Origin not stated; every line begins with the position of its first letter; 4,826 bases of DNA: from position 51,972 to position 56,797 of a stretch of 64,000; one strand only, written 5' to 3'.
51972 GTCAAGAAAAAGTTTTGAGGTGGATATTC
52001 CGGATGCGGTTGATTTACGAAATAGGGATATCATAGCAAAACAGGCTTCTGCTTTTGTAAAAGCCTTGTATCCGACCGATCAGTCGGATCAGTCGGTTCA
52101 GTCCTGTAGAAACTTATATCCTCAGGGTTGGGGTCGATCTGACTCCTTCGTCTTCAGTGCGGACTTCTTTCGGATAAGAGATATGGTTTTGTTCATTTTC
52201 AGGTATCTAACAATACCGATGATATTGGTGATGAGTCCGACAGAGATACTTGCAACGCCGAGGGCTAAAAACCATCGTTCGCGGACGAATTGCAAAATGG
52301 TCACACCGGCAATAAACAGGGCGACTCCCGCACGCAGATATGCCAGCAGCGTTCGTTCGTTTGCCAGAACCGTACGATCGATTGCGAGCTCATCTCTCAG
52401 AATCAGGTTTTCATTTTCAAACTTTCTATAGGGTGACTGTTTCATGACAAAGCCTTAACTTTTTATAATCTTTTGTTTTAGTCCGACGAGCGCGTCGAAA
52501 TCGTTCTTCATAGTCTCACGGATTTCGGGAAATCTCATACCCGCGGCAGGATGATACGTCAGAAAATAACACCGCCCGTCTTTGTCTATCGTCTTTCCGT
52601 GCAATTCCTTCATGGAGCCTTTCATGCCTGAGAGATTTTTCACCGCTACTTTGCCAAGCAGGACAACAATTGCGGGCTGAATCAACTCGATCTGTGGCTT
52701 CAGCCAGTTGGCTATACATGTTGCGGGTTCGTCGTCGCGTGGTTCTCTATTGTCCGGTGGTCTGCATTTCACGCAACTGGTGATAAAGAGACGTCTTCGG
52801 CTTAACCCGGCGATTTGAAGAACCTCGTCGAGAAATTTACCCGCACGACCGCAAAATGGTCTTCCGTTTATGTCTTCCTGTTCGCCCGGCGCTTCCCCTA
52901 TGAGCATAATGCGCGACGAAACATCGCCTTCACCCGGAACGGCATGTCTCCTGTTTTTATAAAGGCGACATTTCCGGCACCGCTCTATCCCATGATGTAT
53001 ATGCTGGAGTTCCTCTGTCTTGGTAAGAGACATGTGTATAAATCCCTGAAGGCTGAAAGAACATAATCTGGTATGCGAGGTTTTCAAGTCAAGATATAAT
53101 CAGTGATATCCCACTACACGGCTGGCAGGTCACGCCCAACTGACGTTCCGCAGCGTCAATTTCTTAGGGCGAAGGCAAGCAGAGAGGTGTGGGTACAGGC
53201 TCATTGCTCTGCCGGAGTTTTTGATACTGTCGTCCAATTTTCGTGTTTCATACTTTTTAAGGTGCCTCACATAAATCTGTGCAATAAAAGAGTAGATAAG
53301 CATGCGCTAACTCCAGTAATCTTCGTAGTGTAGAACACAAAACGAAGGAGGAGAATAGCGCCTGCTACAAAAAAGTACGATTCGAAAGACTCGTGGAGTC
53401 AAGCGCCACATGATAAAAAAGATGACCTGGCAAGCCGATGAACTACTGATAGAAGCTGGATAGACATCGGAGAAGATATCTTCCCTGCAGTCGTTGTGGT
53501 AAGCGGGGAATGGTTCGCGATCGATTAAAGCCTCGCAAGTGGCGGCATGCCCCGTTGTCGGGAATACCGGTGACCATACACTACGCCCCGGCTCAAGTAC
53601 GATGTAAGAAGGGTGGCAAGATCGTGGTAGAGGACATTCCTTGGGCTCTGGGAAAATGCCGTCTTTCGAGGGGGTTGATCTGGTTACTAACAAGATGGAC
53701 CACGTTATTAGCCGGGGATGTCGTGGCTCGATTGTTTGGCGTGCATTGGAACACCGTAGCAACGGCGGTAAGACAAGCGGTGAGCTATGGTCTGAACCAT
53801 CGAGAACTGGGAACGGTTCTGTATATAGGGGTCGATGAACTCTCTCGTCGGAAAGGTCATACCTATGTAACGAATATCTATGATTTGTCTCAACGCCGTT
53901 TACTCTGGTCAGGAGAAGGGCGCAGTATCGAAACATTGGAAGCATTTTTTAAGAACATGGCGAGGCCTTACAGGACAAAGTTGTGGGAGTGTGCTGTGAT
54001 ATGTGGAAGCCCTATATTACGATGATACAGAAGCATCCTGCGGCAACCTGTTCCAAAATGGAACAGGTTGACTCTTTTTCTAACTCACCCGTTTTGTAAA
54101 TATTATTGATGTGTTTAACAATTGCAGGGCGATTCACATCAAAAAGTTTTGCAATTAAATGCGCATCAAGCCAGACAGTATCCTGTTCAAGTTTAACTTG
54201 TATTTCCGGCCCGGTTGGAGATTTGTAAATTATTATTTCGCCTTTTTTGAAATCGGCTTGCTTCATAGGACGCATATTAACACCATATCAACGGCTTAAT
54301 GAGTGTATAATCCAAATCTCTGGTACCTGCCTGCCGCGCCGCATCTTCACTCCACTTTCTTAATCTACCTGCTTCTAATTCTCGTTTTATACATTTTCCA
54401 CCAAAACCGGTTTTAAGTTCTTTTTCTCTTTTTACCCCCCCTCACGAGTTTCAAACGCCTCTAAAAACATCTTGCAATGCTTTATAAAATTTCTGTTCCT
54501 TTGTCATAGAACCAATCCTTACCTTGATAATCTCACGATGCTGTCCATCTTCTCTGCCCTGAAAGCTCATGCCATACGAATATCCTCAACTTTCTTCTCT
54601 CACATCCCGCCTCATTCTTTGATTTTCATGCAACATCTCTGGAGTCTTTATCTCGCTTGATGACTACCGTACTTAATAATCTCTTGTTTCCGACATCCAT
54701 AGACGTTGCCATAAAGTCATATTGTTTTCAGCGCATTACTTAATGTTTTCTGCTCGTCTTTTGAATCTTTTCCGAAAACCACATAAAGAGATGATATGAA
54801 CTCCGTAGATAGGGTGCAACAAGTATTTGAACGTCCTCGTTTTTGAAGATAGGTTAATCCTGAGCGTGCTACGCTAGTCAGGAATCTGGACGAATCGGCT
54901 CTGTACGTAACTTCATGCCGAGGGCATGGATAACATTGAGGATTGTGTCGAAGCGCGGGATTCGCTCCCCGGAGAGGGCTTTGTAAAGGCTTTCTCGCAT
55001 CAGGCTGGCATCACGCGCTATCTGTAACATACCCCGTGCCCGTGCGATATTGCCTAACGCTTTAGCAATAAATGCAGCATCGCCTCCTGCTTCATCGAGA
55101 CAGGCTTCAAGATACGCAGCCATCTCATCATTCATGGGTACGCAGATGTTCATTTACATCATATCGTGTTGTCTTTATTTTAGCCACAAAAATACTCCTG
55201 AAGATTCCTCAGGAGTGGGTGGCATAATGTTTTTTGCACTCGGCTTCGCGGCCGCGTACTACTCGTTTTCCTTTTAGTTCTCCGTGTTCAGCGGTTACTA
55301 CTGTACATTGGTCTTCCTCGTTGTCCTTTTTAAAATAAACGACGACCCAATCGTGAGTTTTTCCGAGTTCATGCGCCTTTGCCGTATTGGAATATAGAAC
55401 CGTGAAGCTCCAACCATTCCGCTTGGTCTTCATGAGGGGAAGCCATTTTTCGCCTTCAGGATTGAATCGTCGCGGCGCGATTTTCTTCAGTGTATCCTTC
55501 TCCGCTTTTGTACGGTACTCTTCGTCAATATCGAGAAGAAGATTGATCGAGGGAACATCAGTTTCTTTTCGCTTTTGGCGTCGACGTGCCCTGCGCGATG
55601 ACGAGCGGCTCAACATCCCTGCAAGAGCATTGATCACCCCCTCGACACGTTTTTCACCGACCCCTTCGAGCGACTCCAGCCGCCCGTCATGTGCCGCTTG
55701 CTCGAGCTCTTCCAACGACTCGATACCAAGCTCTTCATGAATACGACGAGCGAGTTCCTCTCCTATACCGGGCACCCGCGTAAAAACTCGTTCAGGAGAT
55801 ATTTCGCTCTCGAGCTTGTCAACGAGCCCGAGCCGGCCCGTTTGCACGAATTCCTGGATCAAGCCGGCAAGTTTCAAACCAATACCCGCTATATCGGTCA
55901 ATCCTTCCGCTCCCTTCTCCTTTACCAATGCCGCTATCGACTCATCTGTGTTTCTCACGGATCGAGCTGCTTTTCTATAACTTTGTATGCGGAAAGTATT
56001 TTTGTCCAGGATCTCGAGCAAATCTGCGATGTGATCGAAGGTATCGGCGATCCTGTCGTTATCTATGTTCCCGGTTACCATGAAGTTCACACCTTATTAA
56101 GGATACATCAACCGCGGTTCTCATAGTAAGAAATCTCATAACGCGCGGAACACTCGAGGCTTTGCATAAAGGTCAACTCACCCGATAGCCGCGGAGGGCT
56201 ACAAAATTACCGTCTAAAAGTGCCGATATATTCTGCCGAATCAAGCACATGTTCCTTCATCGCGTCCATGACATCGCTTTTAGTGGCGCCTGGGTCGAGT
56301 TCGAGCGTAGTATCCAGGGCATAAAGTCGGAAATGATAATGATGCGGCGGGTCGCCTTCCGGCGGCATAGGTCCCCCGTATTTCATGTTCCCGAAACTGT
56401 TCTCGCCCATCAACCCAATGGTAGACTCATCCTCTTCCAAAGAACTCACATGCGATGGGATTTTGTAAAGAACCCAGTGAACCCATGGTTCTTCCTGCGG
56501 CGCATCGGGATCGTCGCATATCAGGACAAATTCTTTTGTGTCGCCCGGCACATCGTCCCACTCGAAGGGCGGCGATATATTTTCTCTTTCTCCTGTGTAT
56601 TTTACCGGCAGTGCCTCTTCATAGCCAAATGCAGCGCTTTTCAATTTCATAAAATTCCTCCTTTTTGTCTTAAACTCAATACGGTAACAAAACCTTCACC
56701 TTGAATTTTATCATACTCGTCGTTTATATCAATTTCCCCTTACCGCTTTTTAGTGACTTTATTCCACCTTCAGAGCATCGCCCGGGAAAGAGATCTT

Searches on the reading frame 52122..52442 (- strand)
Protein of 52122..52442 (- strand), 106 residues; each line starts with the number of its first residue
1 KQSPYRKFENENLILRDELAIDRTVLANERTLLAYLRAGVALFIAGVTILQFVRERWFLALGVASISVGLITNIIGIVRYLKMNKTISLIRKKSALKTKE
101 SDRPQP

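Call 66: search_protein_families(library=pfam, proteins=[window:52122-52442:-], max_evalue=0.01)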
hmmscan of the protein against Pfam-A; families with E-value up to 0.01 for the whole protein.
window:52122-52442:- (106 aa): 1 family
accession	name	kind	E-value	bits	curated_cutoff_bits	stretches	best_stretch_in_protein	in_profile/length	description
PF02656.20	DUF202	-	9.1e-15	55.3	23.4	1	23-84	1-66/68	Domain of unknown function (DUF202)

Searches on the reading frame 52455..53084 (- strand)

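Call 49: search_protein_families(library=padloc, proteins=[window:52455-53084:-], max_evalue=0.01)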
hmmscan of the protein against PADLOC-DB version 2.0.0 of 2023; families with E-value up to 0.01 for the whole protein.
window:52455-53084:- (209 aa): 0 families

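Call 59: search_protein_families(library=ncbifam, proteins=[window:52455-53084:-], max_evalue=0.00001)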
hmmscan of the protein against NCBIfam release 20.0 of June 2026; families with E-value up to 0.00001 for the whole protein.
window:52455-53084:- (209 aa): 3 families
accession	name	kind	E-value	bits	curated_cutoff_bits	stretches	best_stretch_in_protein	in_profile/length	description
NF040953.1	Arch_udg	equivalog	5.6e-57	192.2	250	1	27-199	2-182/184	type-4 uracil-DNA glycosylase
TIGR00758.1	UDG_fam4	subfamily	1.6e-50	171.2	125.3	1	36-203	1-171/173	uracil-DNA glycosylase, family 4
TIGR03914.1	UDG_fam_dom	hypoth_equivalog_domain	1.5e-38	132.7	189.95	1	21-195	40-223/231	UdgX family uracil-DNA binding protein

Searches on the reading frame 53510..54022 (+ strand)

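Call 66: search_protein_families(library=pfam, proteins=[window:53510-54022:+], max_evalue=0.01)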
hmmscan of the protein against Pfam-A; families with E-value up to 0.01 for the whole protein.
window:53510-54022:+ (171 aa): 1 family
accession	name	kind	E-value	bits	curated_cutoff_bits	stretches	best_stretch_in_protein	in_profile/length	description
PF01610.23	DDE_Tnp_ISL3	-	2.3e-09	37.8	23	1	106-155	1-52/240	Transposase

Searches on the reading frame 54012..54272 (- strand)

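Call 49: search_protein_families(library=padloc, proteins=[window:54012-54272:-], max_evalue=0.01)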
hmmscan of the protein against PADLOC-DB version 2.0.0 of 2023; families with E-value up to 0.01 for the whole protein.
window:54012-54272:- (86 aa): 36 families (the best 25 are shown)
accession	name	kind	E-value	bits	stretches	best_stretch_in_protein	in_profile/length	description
PDLC04884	PDC-S05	-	9.7e-25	84.4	1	11-78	3-71/85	-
PDLC04861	PDC-S05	-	5.5e-23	78.7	1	5-77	3-72/83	-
PDLC04850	PDC-S05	-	1.1e-22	78.2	1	12-78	3-68/86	-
PDLC04881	PDC-S05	-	3e-21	73.2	1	9-76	3-71/82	-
PDLC04854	PDC-S05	-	6.3e-21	73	1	10-77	3-71/212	-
PDLC04858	PDC-S05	-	1.3e-20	71.5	1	10-78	4-73/138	-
PDLC04872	PDC-S05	-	2.7e-20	70.7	1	10-78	4-73/152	-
PDLC04879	PDC-S05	-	9.5e-20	69.2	1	9-78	3-72/285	-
PDLC04965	PDC-S23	-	1.3e-19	68.7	1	10-77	4-72/327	-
PDLC04883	PDC-S05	-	1.8e-19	67.7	1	11-76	4-70/87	-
PDLC04876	PDC-S05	-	3.8e-19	67.1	1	4-78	2-76/174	-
PDLC04853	PDC-S05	-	7.8e-18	62.7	1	9-77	4-73/336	-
PDLC04870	PDC-S05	-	1.7e-17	61.5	1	3-77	1-76/214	-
PDLC04964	PDC-S23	-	2.1e-17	61.3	1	11-77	4-71/331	-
PDLC04852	PDC-S05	-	4.6e-17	60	1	7-77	7-78/346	-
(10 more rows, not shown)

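Call 66: search_protein_families(library=pfam, proteins=[window:54012-54272:-], max_evalue=0.01)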
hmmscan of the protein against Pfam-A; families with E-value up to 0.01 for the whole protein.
window:54012-54272:- (86 aa): 0 families

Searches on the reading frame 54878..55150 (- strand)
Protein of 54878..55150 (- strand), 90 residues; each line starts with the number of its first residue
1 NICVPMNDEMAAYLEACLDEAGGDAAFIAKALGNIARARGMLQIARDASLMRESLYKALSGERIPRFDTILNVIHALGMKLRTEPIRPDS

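Call 49: search_protein_families(library=padloc, proteins=[window:54878-55150:-], max_evalue=0.01)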
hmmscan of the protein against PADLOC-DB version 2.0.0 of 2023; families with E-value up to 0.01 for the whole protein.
window:54878-55150:- (90 aa): 0 families

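Call 66: search_protein_families(library=pfam, proteins=[window:54878-55150:-], max_evalue=0.01)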
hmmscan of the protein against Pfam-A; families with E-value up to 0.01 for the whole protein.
window:54878-55150:- (90 aa): 1 family
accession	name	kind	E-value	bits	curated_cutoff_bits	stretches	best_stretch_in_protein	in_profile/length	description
PF21716.3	dnstrm_HI1420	-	8.9e-24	83.6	27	1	7-84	14-89/90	Probable addiction module antidote protein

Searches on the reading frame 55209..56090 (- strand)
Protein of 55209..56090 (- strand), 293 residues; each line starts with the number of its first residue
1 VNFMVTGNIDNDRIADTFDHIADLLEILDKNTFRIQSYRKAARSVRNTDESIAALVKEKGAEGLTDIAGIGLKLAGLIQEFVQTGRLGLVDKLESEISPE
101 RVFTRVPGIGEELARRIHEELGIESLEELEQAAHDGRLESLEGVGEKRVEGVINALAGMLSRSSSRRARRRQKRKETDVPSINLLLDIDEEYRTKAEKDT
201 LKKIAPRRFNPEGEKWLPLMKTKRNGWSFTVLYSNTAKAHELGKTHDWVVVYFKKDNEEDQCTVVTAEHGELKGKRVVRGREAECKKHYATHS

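Call 19: search_protein_families(library=pfam, proteins=[window:55209-56090:-], max_evalue=0.001)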
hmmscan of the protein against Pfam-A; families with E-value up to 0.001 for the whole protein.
window:55209-56090:- (293 aa): 6 families
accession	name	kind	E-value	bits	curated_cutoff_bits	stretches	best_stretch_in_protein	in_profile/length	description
PF14716.13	HHH_8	-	9.3e-23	80.8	30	1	10-87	2-73/73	Helix-hairpin-helix domain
PF14520.12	HHH_5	-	1.2e-13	51.7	27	1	103-156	4-55/57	Helix-hairpin-helix domain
PF00633.29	HHH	-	1e-05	25.6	24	0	105-119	15-29/30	Helix-hairpin-helix motif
PF12826.13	HHH_2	-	0.00016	22.2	27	0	41-84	15-57/64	Helix-hairpin-helix motif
PF10391.15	DNA_pol_lambd_f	-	0.00053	20.2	29.8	0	102-136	2-34/51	Fingers domain of DNA polymerase lambda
PF11731.14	Cdd1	-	0.00068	20.2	25.5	0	102-135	7-39/86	Pathogenicity locus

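Call 49: search_protein_families(library=padloc, proteins=[window:55209-56090:-], max_evalue=0.01)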
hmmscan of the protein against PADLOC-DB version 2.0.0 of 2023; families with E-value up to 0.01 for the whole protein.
window:55209-56090:- (293 aa): 0 families

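Call 58: search_solved_structures(query=window:55209-56087:-, max_evalue=0.01, show_alignments=1)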
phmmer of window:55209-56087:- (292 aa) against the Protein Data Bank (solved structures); distinct sequences matched with E-value up to 0.01: 37.
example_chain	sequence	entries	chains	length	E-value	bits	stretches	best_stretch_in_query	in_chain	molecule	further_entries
3b0x_A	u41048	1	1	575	2.2e-21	80.1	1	10-157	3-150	DNA polymerase beta family (X family)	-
3au2_A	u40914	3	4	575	2.2e-21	80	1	10-157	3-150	DNA polymerase beta family (X family)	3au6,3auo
3b0y_A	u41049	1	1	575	2.2e-21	80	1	10-157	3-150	DNA polymerase beta family (X family)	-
2w9m_A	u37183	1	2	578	1.7e-10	44.3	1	12-157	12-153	POLYMERASE X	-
3uxo_A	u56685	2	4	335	8.7e-08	35.5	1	13-144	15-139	DNA polymerase beta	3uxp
3v72_A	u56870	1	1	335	8.7e-08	35.5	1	13-144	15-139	DNA polymerase beta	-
1bpd_A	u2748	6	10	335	8.7e-08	35.5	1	13-144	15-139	DNA POLYMERASE BETA | PROTEIN (DNA POLYMERASE BETA (E.C.2.7.7.7))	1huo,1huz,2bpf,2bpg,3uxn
3v7j_A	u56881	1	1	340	8.9e-08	35.4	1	13-144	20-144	DNA polymerase beta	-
3ogu_A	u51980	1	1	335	9.3e-08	35.4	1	11-130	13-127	DNA polymerase beta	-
1bpe_A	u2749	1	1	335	1.2e-07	35.1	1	13-144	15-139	DNA POLYMERASE BETA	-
3v7k_A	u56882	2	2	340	1.3e-07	35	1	13-144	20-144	DNA polymerase beta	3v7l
4f5n_A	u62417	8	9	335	1.3e-07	34.9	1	11-130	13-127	DNA polymerase beta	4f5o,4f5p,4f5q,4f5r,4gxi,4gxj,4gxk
6uok_F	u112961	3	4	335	1.3e-07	34.9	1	11-130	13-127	DNA polymerase beta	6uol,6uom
4jwn_A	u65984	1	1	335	1.3e-07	34.9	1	11-130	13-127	DNA polymerase beta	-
6bte_A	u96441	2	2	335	1.3e-07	34.9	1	11-130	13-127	DNA polymerase beta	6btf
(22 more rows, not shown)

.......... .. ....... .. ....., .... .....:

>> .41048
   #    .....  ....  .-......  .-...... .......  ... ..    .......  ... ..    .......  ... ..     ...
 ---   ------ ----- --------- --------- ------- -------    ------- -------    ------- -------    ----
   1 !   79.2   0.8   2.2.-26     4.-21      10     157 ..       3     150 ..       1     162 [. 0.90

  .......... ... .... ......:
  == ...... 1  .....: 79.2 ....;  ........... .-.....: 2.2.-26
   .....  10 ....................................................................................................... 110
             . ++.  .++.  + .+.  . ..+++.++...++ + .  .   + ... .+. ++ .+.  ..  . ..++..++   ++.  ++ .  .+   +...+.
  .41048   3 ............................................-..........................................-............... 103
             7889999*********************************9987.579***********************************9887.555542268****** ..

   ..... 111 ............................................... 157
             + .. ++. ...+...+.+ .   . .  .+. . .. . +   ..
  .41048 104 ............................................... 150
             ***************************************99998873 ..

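Call 59: search_protein_families(library=ncbifam, proteins=[window:55209-56087:-], max_evalue=0.00001)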
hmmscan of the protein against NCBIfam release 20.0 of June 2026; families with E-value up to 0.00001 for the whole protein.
window:55209-56087:- (292 aa): 3 families
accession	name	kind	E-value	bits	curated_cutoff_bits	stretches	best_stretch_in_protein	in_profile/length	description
NF006375.0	PRK08609.1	equivalog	1.6e-21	76.5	426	1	13-162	7-151/571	DNA polymerase/3'-5' exonuclease PolX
NF005928.0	PRK07945.1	equivalog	9.1e-09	35.1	250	0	16-99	6-87/337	PHP domain-containing protein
TIGR00084.2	ruvA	equivalog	4.1e-07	29.8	85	0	102-173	77-148/202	Holliday junction branch migration protein RuvA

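Call 67: search_protein_families(library=phrogs, proteins=[window:55209-56087:-], max_evalue=0.001)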
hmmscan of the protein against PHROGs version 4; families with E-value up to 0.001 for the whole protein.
window:55209-56087:- (292 aa): 0 families

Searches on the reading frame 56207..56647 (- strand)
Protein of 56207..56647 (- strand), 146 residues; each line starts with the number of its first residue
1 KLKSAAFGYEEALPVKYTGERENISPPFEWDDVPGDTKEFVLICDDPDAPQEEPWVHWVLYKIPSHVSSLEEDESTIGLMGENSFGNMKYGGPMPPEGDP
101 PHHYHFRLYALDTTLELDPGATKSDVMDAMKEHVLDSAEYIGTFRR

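Call 49: search_protein_families(library=padloc, proteins=[window:56207-56647:-], max_evalue=0.01)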
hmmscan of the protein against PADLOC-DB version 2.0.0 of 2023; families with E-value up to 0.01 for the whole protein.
window:56207-56647:- (146 aa): 0 families

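Call 59: search_protein_families(library=ncbifam, proteins=[window:56207-56647:-], max_evalue=0.00001)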
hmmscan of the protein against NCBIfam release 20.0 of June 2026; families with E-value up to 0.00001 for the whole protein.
window:56207-56647:- (146 aa): 3 families
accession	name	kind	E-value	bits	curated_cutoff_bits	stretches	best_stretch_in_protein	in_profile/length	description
TIGR00481.1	TIGR00481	subfamily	9.4e-39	132.5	57.75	1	18-141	9-139/142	YbhB/YbcL family Raf kinase inhibitor-like protein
NF007609.0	PRK10257.1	equivalog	1.6e-23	83.1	226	1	21-142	27-155/158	kinase inhibitor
NF007330.0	PRK09818.1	equivalog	2.8e-21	76.3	277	1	18-115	45-151/183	kinase inhibitor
